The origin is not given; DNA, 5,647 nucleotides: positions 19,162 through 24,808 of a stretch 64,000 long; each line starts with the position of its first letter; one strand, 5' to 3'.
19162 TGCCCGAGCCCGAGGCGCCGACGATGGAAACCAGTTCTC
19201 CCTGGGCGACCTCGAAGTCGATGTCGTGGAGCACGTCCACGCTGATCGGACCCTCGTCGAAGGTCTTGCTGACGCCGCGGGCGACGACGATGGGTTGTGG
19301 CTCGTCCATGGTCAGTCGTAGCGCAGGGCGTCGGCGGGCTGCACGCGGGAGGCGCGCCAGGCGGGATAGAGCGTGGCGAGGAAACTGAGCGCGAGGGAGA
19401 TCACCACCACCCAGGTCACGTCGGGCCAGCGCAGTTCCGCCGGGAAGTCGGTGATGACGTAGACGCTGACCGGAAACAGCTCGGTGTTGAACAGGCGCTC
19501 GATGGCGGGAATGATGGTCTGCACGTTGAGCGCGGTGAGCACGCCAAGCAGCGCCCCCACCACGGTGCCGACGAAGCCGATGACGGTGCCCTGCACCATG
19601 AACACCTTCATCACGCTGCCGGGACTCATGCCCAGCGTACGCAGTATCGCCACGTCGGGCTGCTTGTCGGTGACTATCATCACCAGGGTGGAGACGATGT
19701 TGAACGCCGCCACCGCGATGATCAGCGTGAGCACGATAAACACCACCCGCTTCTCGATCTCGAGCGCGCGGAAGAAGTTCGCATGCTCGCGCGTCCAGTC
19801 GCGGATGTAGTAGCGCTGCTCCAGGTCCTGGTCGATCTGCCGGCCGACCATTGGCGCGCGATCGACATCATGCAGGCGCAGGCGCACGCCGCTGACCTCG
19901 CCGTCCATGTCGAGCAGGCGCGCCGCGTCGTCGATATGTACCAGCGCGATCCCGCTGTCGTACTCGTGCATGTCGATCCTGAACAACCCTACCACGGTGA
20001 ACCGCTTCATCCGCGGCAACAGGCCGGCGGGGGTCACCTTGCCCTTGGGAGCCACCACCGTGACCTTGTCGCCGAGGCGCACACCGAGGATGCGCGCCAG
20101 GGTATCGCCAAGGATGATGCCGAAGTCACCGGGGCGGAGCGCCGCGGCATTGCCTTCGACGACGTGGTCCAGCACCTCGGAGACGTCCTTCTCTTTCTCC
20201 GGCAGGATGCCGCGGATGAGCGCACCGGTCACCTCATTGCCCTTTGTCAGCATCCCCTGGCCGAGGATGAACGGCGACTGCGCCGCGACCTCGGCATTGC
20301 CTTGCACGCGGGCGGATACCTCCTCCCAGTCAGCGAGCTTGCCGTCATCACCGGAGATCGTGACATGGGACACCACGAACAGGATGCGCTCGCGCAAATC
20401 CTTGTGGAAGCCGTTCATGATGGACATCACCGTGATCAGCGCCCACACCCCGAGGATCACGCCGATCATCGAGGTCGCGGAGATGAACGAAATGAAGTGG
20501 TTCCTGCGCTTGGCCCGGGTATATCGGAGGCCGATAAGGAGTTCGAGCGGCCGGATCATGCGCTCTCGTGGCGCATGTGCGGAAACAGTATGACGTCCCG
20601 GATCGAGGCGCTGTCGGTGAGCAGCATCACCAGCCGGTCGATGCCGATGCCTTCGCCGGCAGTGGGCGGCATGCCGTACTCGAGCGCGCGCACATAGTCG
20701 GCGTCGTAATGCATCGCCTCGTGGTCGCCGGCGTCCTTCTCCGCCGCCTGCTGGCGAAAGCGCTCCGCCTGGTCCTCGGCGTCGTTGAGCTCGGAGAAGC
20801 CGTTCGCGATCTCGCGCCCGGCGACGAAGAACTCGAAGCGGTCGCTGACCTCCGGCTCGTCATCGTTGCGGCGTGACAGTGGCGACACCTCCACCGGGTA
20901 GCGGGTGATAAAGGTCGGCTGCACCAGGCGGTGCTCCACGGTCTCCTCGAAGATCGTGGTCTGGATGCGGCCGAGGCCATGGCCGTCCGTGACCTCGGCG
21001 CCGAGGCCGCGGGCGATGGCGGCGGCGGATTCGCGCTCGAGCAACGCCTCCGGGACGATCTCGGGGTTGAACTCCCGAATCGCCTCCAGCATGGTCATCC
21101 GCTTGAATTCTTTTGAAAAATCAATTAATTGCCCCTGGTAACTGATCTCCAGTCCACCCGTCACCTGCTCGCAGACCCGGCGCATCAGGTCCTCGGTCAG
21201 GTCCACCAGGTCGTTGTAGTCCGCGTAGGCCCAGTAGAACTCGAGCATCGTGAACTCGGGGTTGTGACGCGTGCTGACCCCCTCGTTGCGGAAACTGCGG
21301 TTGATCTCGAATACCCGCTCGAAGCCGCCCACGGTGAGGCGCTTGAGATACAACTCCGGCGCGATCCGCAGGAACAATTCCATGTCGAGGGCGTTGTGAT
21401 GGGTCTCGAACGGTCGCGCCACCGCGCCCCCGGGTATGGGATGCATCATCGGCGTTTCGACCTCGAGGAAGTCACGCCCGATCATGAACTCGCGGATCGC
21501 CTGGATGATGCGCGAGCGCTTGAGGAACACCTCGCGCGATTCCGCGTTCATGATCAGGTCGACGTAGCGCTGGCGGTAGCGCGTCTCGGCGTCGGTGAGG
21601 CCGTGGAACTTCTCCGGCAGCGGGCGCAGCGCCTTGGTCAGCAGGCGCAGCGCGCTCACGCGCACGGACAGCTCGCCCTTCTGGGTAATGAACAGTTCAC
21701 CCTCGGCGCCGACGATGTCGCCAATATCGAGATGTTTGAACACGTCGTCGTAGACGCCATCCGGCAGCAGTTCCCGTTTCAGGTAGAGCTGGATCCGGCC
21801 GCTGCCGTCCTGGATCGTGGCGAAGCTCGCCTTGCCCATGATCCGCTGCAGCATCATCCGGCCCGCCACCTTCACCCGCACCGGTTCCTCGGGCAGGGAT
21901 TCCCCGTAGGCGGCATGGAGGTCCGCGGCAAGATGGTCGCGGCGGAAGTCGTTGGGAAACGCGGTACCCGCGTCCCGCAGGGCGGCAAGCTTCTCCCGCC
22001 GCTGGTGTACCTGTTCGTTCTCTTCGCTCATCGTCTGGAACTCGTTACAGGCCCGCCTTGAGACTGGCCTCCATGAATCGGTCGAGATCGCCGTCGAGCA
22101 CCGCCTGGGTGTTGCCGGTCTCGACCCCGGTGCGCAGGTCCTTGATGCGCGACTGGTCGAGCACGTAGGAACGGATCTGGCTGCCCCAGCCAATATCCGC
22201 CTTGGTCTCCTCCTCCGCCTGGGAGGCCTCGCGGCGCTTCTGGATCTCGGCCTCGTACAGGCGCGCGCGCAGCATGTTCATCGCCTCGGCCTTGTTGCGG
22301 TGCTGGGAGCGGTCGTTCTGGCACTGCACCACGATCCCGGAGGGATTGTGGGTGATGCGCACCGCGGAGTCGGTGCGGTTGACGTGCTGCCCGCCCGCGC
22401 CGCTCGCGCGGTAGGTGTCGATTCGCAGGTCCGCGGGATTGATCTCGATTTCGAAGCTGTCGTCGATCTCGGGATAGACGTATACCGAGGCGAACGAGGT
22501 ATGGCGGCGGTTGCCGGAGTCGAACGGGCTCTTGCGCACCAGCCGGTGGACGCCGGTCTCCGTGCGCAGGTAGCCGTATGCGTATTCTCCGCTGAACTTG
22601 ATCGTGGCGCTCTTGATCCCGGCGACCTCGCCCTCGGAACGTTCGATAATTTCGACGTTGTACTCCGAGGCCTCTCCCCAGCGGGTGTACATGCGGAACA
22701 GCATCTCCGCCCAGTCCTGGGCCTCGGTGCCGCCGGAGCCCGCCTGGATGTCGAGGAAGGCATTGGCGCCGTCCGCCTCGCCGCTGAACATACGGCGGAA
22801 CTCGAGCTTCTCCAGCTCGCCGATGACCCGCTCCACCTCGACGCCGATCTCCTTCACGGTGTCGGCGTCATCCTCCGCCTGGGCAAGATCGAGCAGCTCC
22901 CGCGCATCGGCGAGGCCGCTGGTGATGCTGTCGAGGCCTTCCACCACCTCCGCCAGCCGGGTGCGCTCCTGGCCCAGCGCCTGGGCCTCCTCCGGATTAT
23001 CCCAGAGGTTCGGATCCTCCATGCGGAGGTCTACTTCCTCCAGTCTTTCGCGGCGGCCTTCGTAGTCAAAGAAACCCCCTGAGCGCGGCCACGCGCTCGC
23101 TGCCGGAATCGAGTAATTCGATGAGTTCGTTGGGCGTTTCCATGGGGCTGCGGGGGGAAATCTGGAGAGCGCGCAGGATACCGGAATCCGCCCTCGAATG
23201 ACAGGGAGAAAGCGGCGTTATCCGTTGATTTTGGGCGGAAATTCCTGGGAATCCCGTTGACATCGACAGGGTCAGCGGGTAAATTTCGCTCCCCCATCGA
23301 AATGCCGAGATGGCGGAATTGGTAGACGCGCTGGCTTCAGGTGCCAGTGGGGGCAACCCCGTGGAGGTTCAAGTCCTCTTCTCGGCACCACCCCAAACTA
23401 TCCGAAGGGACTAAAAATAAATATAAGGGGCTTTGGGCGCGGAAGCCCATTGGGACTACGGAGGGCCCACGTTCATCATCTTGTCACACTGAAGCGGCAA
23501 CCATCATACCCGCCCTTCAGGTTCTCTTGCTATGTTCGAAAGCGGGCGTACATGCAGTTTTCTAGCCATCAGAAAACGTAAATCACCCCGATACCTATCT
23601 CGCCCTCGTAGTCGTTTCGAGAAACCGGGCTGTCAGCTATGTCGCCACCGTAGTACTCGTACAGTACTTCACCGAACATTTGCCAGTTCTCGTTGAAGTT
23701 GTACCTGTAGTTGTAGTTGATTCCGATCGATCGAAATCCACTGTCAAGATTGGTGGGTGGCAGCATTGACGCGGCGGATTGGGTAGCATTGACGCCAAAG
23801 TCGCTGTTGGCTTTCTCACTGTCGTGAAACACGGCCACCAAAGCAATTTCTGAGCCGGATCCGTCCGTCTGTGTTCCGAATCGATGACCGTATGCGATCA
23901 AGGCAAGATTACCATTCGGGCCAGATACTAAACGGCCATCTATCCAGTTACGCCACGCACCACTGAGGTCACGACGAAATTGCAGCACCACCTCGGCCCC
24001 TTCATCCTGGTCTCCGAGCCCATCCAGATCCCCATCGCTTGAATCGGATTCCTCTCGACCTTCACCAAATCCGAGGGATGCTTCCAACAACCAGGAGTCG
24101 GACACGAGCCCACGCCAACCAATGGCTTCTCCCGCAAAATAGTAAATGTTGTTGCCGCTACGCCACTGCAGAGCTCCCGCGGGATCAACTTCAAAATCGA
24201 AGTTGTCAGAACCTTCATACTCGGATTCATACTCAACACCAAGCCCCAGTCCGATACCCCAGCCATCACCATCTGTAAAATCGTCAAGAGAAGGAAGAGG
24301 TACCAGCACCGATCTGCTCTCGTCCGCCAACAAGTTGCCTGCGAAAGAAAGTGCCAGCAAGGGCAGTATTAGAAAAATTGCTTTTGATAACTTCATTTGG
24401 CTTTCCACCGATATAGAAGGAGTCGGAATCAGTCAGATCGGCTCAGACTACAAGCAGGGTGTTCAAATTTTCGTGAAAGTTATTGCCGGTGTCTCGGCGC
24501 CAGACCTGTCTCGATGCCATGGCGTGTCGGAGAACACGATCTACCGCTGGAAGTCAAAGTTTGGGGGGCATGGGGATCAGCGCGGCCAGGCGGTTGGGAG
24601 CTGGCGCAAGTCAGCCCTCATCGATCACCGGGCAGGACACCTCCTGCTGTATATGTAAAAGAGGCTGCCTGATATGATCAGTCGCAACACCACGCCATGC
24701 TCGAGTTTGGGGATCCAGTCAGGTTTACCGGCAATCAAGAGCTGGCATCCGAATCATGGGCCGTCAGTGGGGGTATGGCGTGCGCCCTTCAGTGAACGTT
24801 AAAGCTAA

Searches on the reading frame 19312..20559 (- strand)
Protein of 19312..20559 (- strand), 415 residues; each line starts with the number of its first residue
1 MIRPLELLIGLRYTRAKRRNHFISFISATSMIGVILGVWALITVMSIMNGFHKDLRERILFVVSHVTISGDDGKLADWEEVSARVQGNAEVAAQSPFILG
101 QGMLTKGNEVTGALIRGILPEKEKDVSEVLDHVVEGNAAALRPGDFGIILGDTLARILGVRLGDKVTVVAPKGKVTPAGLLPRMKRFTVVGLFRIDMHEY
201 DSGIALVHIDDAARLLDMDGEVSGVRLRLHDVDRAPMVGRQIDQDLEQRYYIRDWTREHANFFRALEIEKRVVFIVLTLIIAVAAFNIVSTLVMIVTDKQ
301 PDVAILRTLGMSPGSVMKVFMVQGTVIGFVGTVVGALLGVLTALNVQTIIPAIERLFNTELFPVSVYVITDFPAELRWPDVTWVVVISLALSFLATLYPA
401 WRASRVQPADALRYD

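Call 81: search_protein_families(library=pfam, proteins=[window:19312-20559:-], max_evalue=0.001)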
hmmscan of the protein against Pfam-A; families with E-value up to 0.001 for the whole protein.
window:19312-20559:- (415 aa): 2 families
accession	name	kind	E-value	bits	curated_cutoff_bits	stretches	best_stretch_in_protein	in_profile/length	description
PF02687.27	FtsX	-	1.7e-17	64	25.5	1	275-408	2-120/120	FtsX-like permease C-terminal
PF12704.14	MacB_PCD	-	2.7e-16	60.9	27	1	27-244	1-206/207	MacB-like periplasmic core domain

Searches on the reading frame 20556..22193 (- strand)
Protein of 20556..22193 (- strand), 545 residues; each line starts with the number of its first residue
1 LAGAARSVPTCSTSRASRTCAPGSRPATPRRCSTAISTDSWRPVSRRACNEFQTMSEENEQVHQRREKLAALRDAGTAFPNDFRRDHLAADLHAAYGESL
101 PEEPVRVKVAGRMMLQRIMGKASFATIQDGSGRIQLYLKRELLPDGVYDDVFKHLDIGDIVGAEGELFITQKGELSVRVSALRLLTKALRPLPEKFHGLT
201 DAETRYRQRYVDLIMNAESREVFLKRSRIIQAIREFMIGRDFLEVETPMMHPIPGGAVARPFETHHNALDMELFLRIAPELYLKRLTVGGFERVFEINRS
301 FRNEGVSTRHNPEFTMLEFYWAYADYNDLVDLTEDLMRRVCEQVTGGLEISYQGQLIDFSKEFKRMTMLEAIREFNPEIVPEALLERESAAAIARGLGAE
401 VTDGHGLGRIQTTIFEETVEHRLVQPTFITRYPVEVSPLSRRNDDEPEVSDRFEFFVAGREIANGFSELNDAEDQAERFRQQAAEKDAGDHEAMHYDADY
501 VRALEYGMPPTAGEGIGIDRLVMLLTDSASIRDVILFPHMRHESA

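Call 81: search_protein_families(library=pfam, proteins=[window:20556-22193:-], max_evalue=0.001)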
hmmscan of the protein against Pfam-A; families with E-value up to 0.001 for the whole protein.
window:20556-22193:- (545 aa): 3 families
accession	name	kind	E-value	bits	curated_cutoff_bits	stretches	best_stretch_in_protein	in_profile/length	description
PF00152.25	tRNA-synt_2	-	6.7e-95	318.1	25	1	202-540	2-307/308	tRNA synthetases class II (D, K and N)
PF01336.31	tRNA_anti-codon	-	2.4e-16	59.8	27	1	107-185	1-75/75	OB-fold nucleic acid binding domain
PF01409.25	tRNA-synt_2d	-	0.0005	20.1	19.8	0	293-340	104-153/246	tRNA synthetases class II core domain (F)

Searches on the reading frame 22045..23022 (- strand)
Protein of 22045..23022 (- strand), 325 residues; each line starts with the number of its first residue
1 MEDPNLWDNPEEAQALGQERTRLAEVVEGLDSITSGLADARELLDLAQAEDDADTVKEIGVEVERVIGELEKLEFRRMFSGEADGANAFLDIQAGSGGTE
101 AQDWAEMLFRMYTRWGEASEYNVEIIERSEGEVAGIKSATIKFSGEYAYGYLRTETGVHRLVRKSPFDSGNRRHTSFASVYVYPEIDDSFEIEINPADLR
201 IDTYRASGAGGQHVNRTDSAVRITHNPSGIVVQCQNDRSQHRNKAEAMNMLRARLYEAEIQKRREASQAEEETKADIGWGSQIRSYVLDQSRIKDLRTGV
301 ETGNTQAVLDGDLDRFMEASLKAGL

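Call 81: search_protein_families(library=pfam, proteins=[window:22045-23022:-], max_evalue=0.001)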
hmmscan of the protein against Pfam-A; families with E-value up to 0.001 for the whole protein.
window:22045-23022:- (325 aa): 2 families
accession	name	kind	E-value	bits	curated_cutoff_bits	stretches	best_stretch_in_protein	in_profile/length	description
PF03462.23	PCRF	-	5.2e-54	183.4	24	1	1-180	12-194/194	PCRF domain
PF00472.26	RF-1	-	5.8e-44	149.2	35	1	189-297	2-116/116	RF-1 domain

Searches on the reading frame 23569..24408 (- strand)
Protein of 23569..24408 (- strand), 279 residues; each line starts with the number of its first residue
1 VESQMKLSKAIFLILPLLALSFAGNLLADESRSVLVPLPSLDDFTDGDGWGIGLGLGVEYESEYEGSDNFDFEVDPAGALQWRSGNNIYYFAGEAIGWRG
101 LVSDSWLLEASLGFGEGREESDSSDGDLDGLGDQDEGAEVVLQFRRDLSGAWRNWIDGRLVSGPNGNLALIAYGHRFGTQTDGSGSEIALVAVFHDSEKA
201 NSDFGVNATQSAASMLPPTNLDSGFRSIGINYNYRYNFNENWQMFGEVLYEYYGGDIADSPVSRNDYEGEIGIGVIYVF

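Call 81: search_protein_families(library=pfam, proteins=[window:23569-24408:-], max_evalue=0.001)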
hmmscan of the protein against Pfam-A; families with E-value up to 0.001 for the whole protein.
window:23569-24408:- (279 aa): 1 family
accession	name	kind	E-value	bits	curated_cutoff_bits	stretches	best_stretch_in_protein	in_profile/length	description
PF06629.18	MipA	-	1.2e-31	111.1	24.2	1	54-279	1-221/221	MltA-interacting protein MipA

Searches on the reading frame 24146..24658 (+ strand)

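Call 81: search_protein_families(library=pfam, proteins=[window:24146-24658:+], max_evalue=0.001)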
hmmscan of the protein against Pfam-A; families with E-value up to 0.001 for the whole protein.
window:24146-24658:+ (170 aa): 3 families
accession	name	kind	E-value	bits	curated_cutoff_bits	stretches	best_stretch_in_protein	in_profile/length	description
PF01527.26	HTH_Tnp_1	-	1e-05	26.1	24.1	1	114-145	22-54/75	Transposase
PF13384.12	HTH_23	-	1.4e-05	25.2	24.6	1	107-140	9-44/50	Homeodomain-like domain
PF13518.12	HTH_28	-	0.00012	22.5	25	1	108-144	5-41/52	Helix-turn-helix domain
